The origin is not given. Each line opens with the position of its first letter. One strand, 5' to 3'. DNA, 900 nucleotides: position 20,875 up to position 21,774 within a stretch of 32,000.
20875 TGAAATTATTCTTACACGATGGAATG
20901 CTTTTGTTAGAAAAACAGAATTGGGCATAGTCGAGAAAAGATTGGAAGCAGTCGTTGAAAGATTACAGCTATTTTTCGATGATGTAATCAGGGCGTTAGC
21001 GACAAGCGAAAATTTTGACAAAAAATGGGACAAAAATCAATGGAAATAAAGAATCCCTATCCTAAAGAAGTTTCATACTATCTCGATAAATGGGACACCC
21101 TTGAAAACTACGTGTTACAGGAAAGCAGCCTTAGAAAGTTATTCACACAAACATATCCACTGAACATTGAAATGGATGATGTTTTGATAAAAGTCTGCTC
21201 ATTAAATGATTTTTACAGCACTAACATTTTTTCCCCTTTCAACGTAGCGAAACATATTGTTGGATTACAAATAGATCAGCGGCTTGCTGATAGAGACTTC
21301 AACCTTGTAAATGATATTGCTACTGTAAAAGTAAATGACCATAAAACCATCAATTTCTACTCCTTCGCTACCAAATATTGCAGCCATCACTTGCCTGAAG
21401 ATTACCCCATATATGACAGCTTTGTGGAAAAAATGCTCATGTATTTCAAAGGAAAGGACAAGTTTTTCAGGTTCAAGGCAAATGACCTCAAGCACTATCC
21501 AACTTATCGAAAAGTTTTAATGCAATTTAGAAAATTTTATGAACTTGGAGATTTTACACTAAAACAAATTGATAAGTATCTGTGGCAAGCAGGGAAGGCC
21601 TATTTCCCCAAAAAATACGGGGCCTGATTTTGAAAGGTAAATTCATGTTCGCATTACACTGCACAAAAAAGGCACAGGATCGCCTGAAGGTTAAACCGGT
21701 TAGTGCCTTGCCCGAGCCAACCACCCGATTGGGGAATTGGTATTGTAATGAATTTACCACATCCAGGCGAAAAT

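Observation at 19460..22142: AbiEi/AbiEii extended by two translationally coupled unknown genes: candidate four-gene defence cassette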

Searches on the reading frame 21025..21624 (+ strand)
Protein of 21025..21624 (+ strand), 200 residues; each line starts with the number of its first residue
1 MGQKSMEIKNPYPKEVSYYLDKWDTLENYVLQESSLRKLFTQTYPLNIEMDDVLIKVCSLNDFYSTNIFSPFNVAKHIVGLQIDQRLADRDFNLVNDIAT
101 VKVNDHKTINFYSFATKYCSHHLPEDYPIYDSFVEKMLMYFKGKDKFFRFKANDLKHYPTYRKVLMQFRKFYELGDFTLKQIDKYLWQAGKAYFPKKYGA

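Call 6: search_protein_families(library=pfam, proteins=[window:21025-21624:+], max_evalue=0.1)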
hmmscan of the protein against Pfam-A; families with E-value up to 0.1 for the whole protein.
window:21025-21624:+ (200 aa): 0 families

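Call 7: search_protein_families(library=padloc, proteins=[window:21025-21624:+], max_evalue=0.1)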
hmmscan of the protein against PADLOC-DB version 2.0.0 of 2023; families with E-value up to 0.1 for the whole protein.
window:21025-21624:+ (200 aa): 0 families

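Call 8: search_protein_families(library=ncbifam, proteins=[window:21025-21624:+], max_evalue=0.1)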
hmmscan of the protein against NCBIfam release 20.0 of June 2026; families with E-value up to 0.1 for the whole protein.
window:21025-21624:+ (200 aa): 0 families

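Call 10: find_homologous_proteins(query=window:21025-21624:+)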
Query window:21025-21624:+ (200 aa): 4034 proteins with E <= 0.001 among 4086 candidates; the best 120 are listed.
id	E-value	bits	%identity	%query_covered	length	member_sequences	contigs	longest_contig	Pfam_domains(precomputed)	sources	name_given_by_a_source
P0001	2.1e-128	444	100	98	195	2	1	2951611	PF27257.1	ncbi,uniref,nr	ncbi:hypothetical protein L21SP3_02056 [Sedimentisphaera cyanobacteriorum]|uniref:30S ribosomal prot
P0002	7.3e-104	364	84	95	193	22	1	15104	PF27257.1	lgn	-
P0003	1.9e-100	353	84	94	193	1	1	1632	PF27257.1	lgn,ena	-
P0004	3.2e-97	343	78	97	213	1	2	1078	PF27257.1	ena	-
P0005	3.0e-96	339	79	96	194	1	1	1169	PF27257.1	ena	-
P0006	7.9e-94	332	77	94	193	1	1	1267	PF27257.1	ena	-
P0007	1.8e-93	330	78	94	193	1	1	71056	PF27257.1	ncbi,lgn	-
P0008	1.8e-93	330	76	94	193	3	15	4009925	PF27257.1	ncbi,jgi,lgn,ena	-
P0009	7.1e-93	328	76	95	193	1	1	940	PF27257.1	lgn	-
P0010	1.9e-92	327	75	94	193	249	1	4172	PF27257.1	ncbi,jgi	-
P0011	2.3e-92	327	75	97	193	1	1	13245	PF27257.1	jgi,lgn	jgi:hypothetical protein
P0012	2.7e-92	327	73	99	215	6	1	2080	PF27257.1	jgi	-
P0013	1.6e-91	324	78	94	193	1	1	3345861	PF27257.1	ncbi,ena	-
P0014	6.3e-91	322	76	94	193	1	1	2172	PF27257.1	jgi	-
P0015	6.3e-91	322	72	99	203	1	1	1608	PF27257.1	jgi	jgi:hypothetical protein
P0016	8.2e-91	322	75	97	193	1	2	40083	PF27257.1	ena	-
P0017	1.1e-90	321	74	94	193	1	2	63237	PF27257.1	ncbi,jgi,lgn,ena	ncbi:MAG: hypothetical protein WC966_00730 [Bradymonadales bacterium]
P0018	7.0e-90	319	76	94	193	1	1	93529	PF27257.1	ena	-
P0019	1.0e-89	318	73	99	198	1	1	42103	PF27257.1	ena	-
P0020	2.2e-89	317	75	97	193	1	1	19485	PF27257.1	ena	-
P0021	2.3e-89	317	75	97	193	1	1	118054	PF27257.1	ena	-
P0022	4.4e-89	316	75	94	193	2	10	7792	PF27257.1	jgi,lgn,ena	-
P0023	6.6e-89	315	74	95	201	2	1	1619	PF27257.1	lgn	-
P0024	7.8e-89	315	73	97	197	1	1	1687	PF27257.1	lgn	-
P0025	1.3e-88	314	74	96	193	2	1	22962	PF27257.1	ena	-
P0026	1.5e-88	314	77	93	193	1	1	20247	PF27257.1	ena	-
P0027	2.0e-88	314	70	99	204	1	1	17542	PF27257.1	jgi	jgi:hypothetical protein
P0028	5.4e-88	312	85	80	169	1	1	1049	PF27257.1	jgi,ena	-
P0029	8.1e-88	312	70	99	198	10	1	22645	PF27257.1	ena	-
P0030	1.5e-87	311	73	97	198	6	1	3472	PF27257.1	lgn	-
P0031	3.0e-87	310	72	97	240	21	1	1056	PF27257.1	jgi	jgi:hypothetical protein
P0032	1.2e-86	308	70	97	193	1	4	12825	PF27257.1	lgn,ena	-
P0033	2.4e-86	307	72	97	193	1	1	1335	PF27257.1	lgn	-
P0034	2.4e-86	307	70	98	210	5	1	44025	PF27257.1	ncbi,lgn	-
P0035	3.0e-86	307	72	97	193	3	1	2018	PF27257.1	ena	-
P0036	3.9e-86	306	73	97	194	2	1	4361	PF27257.1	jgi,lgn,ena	-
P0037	4.1e-86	306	71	97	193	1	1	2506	PF27257.1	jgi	jgi:hypothetical protein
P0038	4.6e-86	306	74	90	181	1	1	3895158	PF27257.1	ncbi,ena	-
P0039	2.0e-85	304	70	99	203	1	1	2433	PF27257.1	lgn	-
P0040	2.0e-85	304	72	97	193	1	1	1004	PF27257.1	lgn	-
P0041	3.1e-85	303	69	99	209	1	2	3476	PF27257.1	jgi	-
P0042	3.1e-85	303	69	99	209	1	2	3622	PF27257.1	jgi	-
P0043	3.3e-85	303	72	97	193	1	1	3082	PF27257.1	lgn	-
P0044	3.7e-85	303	71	96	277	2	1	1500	PF27257.1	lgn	-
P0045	4.0e-85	303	72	97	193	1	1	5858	PF27257.1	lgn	-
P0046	4.3e-85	303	69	97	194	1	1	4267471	PF27257.1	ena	-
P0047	4.9e-85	303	70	97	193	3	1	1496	PF27257.1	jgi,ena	-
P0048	2.2e-84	301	70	97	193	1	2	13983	PF27257.1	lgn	-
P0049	2.5e-84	301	71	97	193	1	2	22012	PF27257.1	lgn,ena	-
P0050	2.8e-84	300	70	97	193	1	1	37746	PF27257.1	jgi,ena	-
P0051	3.0e-84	300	70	99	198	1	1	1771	PF27257.1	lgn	-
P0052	3.2e-84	300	70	97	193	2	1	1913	PF27257.1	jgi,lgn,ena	-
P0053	3.4e-84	300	70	97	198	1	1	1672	PF27257.1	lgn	-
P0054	3.6e-84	300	68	99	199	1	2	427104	PF27257.1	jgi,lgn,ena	-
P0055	5.2e-84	299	69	99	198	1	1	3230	PF27257.1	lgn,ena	-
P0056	6.4e-84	299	70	97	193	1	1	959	PF27257.1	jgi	jgi:hypothetical protein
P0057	7.4e-84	299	71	97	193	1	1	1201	PF27257.1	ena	-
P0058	8.8e-84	299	70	97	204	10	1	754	PF27257.1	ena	-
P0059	1.0e-83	298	70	97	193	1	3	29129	PF27257.1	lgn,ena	-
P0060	1.6e-83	298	70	97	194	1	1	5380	PF27257.1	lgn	-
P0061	1.6e-83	298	68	99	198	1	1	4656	PF27257.1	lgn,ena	-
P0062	1.8e-83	298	68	99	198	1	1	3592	PF27257.1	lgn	-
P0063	3.5e-83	297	69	97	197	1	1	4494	PF27257.1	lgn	-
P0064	4.4e-83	296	68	97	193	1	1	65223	PF27257.1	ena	-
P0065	4.5e-83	296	72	97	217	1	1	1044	PF27257.1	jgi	-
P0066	4.7e-83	296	71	96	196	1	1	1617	PF27257.1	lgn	-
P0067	5.0e-83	296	71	97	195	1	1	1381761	PF27257.1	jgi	jgi:hypothetical protein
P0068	5.2e-83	296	69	97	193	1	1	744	PF27257.1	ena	-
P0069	5.7e-83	296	68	99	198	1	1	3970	PF27257.1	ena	-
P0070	5.7e-83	296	70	97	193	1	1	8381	PF27257.1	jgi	jgi:hypothetical protein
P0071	5.8e-83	296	69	97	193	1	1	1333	PF27257.1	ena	-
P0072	6.2e-83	296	69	97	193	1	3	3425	PF27257.1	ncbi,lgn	-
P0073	7.3e-83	296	72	97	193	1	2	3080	PF27257.1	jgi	-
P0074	8.1e-83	296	67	98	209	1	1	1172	PF27257.1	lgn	-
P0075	9.6e-83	295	69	99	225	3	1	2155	PF27257.1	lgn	-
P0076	9.9e-83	295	72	97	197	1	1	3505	PF27257.1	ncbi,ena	-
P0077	1.2e-82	295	71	97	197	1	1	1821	PF27257.1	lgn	-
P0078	1.4e-82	295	71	97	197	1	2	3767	PF27257.1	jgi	jgi:hypothetical protein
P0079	2.0e-82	294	69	97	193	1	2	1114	PF27257.1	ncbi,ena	-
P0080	2.1e-82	294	70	97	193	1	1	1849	PF27257.1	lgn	-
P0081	2.1e-82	294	69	97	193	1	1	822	PF27257.1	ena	-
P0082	2.3e-82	294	69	98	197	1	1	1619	PF27257.1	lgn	-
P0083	2.3e-82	294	71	96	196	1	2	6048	PF27257.1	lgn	-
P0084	2.5e-82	294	70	96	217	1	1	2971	PF27257.1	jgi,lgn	-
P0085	2.8e-82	294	68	97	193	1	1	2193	PF27257.1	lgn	-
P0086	3.0e-82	294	72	96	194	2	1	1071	PF27257.1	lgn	-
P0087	3.3e-82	294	69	97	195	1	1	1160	PF27257.1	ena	-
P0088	3.5e-82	293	68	97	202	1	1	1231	PF27257.1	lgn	-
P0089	3.8e-82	293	69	97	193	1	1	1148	PF27257.1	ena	-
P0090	3.8e-82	293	71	97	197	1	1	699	PF27257.1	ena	-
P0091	4.1e-82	293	69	96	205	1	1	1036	PF27257.1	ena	-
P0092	4.2e-82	293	69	97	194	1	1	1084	PF27257.1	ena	-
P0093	4.6e-82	293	68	97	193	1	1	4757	PF27257.1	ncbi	-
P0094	5.0e-82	293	67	98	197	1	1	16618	PF27257.1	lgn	-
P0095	5.3e-82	293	69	97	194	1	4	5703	PF27257.1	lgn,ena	-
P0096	5.3e-82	293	70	97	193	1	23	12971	PF27257.1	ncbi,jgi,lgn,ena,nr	ncbi:MAG TPA: hypothetical protein PLJ39_10630 [Spirochaetota bacterium]|jgi:hypothetical protein|nr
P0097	5.9e-82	293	69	97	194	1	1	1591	PF27257.1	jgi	-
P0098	7.0e-82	293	68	97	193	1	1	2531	PF27257.1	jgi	-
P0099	7.5e-82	292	69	97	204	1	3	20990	PF27257.1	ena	-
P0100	8.6e-82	292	69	97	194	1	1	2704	PF27257.1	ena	-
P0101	1.0e-81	292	69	98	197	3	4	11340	PF27257.1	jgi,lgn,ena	-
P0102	1.1e-81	292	71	97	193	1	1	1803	PF27257.1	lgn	-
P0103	1.3e-81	292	69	96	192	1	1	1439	PF27257.1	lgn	-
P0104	1.5e-81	291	68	98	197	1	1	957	PF27257.1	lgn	-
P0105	1.8e-81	291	70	98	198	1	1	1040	PF27257.1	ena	-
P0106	1.9e-81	291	70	97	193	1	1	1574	PF27257.1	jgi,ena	-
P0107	2.1e-81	291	69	94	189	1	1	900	PF27257.1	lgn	-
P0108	2.3e-81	291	69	98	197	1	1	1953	PF27257.1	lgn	-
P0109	2.7e-81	291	69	97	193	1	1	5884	PF27257.1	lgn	-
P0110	2.8e-81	291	68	97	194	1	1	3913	PF27257.1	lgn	-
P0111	2.9e-81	290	68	97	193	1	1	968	PF27257.1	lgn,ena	-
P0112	3.4e-81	290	69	97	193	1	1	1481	PF27257.1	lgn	-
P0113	3.8e-81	290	68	97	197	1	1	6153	PF27257.1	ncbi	-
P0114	3.9e-81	290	70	96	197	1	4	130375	PF27257.1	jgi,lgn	-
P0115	4.0e-81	290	67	99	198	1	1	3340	PF27257.1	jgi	jgi:hypothetical protein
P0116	4.1e-81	290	67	98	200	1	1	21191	PF27257.1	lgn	-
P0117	4.1e-81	290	69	97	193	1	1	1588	PF27257.1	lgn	-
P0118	4.7e-81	290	68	97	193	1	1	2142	PF27257.1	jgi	jgi:hypothetical protein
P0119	5.1e-81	290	69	96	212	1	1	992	PF27257.1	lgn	-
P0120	5.1e-81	290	69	97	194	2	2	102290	PF27257.1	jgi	jgi:hypothetical protein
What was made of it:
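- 21040..21627 (+): ORF3 (195 aa), member of family PF27257; an inserted stand-alone gene. It is 100% identical to L21SP3_02056, and all hits carry PF27257 (call 10).
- On PF27257 (ORF3 family): The identical protein P0001 and all 120 listed homologues carry a precomputed PF27257 hit (call 10).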

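Call 13: find_related_loci(query=A1, collection=genome_contigs, flank=6000)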
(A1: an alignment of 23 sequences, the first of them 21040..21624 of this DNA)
Query A1 (195 aa) in genome_contigs; peptide patterns used: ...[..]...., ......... (x = any residue, [..] = any of these).
389 stretches matched a pattern; 358 encode a relative of the query (tblastn E <= 1e-3); the best 80 are kept; 80 distinct loci.
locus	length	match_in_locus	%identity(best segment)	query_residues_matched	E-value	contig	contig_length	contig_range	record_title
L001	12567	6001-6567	84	5-193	1e-99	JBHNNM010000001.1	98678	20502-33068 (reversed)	MAG: Gammaproteobacteria bacterium isolate J21416_BXG_013-Gamma1 NODE_1_length_98678_cov_30.663119, whole genome shotgun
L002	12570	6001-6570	77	6-195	4e-98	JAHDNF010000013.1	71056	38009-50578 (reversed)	Bacterium isolate R3-B46 k141_172573, whole genome shotgun sequence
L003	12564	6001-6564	76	6-193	1e-97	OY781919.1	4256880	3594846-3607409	MAG: Geopsychrobacteraceae bacterium isolate 4e1a5015-ed3f-4373-8408-0037d4527bea genome assembly, chromosome: 1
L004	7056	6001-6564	76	6-193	8e-98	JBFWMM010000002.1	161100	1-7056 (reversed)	MAG: Phycisphaerae bacterium isolate CA_2019_NHSR_9 NODE_241_length_161100_cov_70.105111_NHSR, whole genome shotgun sequ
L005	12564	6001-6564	76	6-193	1e-97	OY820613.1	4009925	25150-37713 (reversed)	MAG: Gammaproteobacteria bacterium isolate 99eaebf8-0e01-45e1-9b83-b2bbc74163d4 genome assembly, chromosome: 1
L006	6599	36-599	76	6-193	4e-97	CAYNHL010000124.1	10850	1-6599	MAG TPA_asm: uncultured Desulfobacterales bacterium isolate SRP332253_co1_290 genome assembly, contig: NODE_10207_length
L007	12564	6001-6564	76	6-193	5e-97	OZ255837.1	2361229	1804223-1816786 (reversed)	MAG: Cardiobacteriaceae bacterium isolate cf3a167d-8d49-43ac-8349-44206e40accf genome assembly, chromosome: 1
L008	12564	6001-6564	76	6-193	9e-97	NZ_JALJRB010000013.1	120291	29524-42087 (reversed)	Desulfatitalea alkaliphila strain M08but 13, whole genome shotgun sequence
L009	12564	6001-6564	74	6-193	2e-95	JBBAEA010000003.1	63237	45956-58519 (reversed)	MAG: Bradymonadales bacterium isolate SO_2017_LW2_140 scaffold_1052_c1_LW138R_2017, whole genome shotgun sequence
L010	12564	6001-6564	76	6-193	2e-94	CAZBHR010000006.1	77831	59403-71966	MAG TPA_asm: uncultured Spirochaetia bacterium isolate SRP324684_co1_49 genome assembly, contig: NODE_71_length_77831_co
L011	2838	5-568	79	6-193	4e-96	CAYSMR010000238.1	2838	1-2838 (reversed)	MAG TPA_asm: uncultured Zetaproteobacteria bacterium isolate SRP216583_co1_119 genome assembly, contig: NODE_44676_lengt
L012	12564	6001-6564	80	6-193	7e-94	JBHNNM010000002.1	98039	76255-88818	MAG: Gammaproteobacteria bacterium isolate J21416_BXG_013-Gamma1 NODE_2_length_98039_cov_35.242529, whole genome shotgun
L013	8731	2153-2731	72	1-193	8e-94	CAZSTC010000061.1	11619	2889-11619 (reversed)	MAG TPA_asm: uncultured Verrucomicrobiota bacterium isolate binchicken_co153_473 genome assembly, contig: NODE_7995_leng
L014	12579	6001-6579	73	1-193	8e-93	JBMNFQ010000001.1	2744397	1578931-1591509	MAG: Limisphaerales bacterium isolate SBF912LR0FQ0013 contig_13833, whole genome shotgun sequence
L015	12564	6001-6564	73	6-193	5e-92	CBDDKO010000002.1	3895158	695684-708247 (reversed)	MAG: Phycisphaeraceae bacterium isolate 5c304ce6-e799-4196-a782-46aad2a31026 genome assembly, contig: contig_2, whole ge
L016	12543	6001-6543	77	6-186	4e-92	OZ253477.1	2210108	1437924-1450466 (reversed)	MAG: Gammaproteobacteria bacterium isolate cd91ca9d-c811-4c78-9398-bef48b39456d genome assembly, chromosome: 1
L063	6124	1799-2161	95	1-121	2e-75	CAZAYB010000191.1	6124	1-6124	MAG TPA_asm: uncultured Pirellulales bacterium isolate binchicken_co15_41 genome assembly, contig: NODE_12079_length_612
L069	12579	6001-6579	59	3-195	7e-74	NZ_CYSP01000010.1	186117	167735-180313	Propionispora sp. 2/2-37 isolate 2/2, whole genome shotgun sequence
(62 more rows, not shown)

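Call 23: predict_structure(alignment_id=A1)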
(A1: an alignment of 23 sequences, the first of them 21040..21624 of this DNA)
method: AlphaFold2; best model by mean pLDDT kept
length: 195 residues; sequences in the alignment: 23
mean_pLDDT: 90.8   pTM: 0.86
mean pLDDT of the five models: 90.8, 90.7, 90.2, 88.4, 85.0
residues with pLDDT >= 90: 145; 70-90: 44; 50-70: 4; < 50: 2
segments of 3 or more residues with pLDDT < 50: none
pLDDT, mean of each block of 10 residues (from residue 1): 89 91 82 84 90 90 89 94 95 92 92 93 94 95 95 97 97 95 91 52
secondary structure, 60 per line:
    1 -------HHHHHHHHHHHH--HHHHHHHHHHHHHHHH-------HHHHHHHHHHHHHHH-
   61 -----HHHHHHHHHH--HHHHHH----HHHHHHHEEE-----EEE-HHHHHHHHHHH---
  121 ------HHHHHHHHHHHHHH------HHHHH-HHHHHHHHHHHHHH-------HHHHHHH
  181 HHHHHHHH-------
elements in order: H8-19 H22-37 H45-59 H66-75 H78-83 H88-94 E95-97 E103-105 H107-117 H127-140 H147-151 H153-166 H174-188

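Call 26: fold_search(model_id=the predicted structure, library=pdb)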
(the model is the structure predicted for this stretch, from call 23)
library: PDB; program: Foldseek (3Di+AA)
matches with E <= 10: 229; with E <= 0.001: 0
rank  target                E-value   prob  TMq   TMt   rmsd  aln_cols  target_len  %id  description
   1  3knt_A                2.1e-01  0.77  0.35  0.33  10.7       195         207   13  Crystal structure of Methanocaldococcus jannaschii 8-oxoguanine glycosylase/lyase in complex with 15mer DNA containing (released 2010-02-02)
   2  7u07_A                5.7e-01  0.47  0.33  0.23  10.1       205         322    8  Crystal structure of queuine salvage enzyme DUF2419, apo form (released 2022-12-21)
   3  6z0c_D                6.0e-01  0.07  0.14  0.14  21.2       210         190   11  Structure of in silico modelled artificial Maquette-3 protein (released 2021-03-17)
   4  6z0c_B                6.9e-01  0.06  0.14  0.13  21.3       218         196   10  Structure of in silico modelled artificial Maquette-3 protein (released 2021-03-17)
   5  7u07_B                7.6e-01  0.38  0.32  0.23  10.1       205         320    9  Crystal structure of queuine salvage enzyme DUF2419, apo form (released 2022-12-21)
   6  3vtx_B                1.0e+00  0.08  0.16  0.16  16.3       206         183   12  Crystal structure of MamA protein (released 2012-10-31)
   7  3knt_D                1.1e+00  0.38  0.38  0.36  10.3       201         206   14  Crystal structure of Methanocaldococcus jannaschii 8-oxoguanine glycosylase/lyase in complex with 15mer DNA containing (released 2010-02-02)
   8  6z0c_A                1.1e+00  0.06  0.14  0.15  20.8       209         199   10  Structure of in silico modelled artificial Maquette-3 protein (released 2021-03-17)
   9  6z0c_C                1.1e+00  0.06  0.14  0.14  20.8       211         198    9  Structure of in silico modelled artificial Maquette-3 protein (released 2021-03-17)
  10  7c5d_B                1.1e+00  0.04  0.14  0.14  15.1       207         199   12  Crystal structure of TRF2 TRFH domain in complex with a MCPH1 peptide (released 2020-10-21)
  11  7u1o_B                1.2e+00  0.30  0.33  0.23  10.2       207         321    8  Crystal structure of queuine salvage enzyme DUF2419 complexed with queuosine (released 2022-12-21)
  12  5lfl_B                1.4e+00  0.08  0.17  0.19  17.8       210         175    7  MamA RS-1 ArsTM double mutant (released 2017-08-02)
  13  2yg8_A                1.5e+00  0.20  0.35  0.33  12.0       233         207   10  Structure of an unusual 3-Methyladenine DNA Glycosylase II (Alka) from Deinococcus radiodurans (released 2011-04-20)
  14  8qad                  1.5e+00  0.15  0.23  0.29  10.7       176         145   12  X-ray crystal structure of a de novo designed single-chain antiparallel 6-helix coiled-coil alpha-helical barrel, sc-apC (released 2024-07-03)
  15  7nri_D                1.5e+00  0.06  0.15  0.14  21.9       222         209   14  Structure of the darobactin-bound E. coli BAM complex (BamABCDE) (released 2021-04-21)
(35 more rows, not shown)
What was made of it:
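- On HhH-GPD DNA glycosylases (for ORF3): Foldseek best hit is 3knt at E 0.21 and TM 0.35 (call 26).
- Closest known: HhH-GPD DNA glycosylase superfamily. Same: These are the top, but non-significant, structural matches of the ORF3 model (call 26).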

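Call 54: search_solved_structures(query=A1, max_evalue=10)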
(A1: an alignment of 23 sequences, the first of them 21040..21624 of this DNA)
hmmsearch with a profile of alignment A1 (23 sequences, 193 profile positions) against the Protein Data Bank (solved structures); distinct sequences matched with E-value up to 10: 1.
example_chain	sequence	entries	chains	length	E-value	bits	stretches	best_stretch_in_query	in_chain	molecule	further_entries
7cun_H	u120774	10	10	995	0.17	15.1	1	26-57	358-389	Integrator complex subunit 8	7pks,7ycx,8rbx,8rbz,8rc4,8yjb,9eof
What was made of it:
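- Tried and rejected: The PDB profile search gave nothing (call 54).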

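Call 59: search_protein_families(library=phrogs, proteins=[window:21040-21624:+], max_evalue=0.1)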
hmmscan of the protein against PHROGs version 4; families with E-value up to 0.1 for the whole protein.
window:21040-21624:+ (195 aa): 0 families
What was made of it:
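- Tried and rejected: Pfam, PADLOC, NCBIfam and PHROGs gave nothing (calls 6-8, 59).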

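Call 60: search_protein_families(library=pfam, proteins=[L063:494-1618:+, L063:2720-3985:-, L003:4863-5990:+, L069:5554-6573:+, L016:5275-6546:+], max_evalue=0.01)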
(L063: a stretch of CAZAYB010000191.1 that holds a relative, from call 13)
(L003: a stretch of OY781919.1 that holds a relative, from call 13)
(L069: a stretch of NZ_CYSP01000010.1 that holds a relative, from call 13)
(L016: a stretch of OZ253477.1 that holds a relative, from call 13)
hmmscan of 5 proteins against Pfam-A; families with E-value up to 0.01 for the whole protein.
L063:494-1618:+ (375 aa): 0 families

L063:2720-3985:- (421 aa): 2 families
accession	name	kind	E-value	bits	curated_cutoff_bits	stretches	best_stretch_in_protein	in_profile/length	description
PF00919.26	UPF0004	-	3.7e-23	81.8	27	1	3-96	2-94/98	Uncharacterized protein family UPF0004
PF04055.27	Radical_SAM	-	2.1e-21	77.2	29.5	1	139-316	2-164/166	Radical SAM superfamily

L003:4863-5990:+ (376 aa): 0 families

L069:5554-6573:+ (340 aa): 0 families

L016:5275-6546:+ (424 aa): 0 families
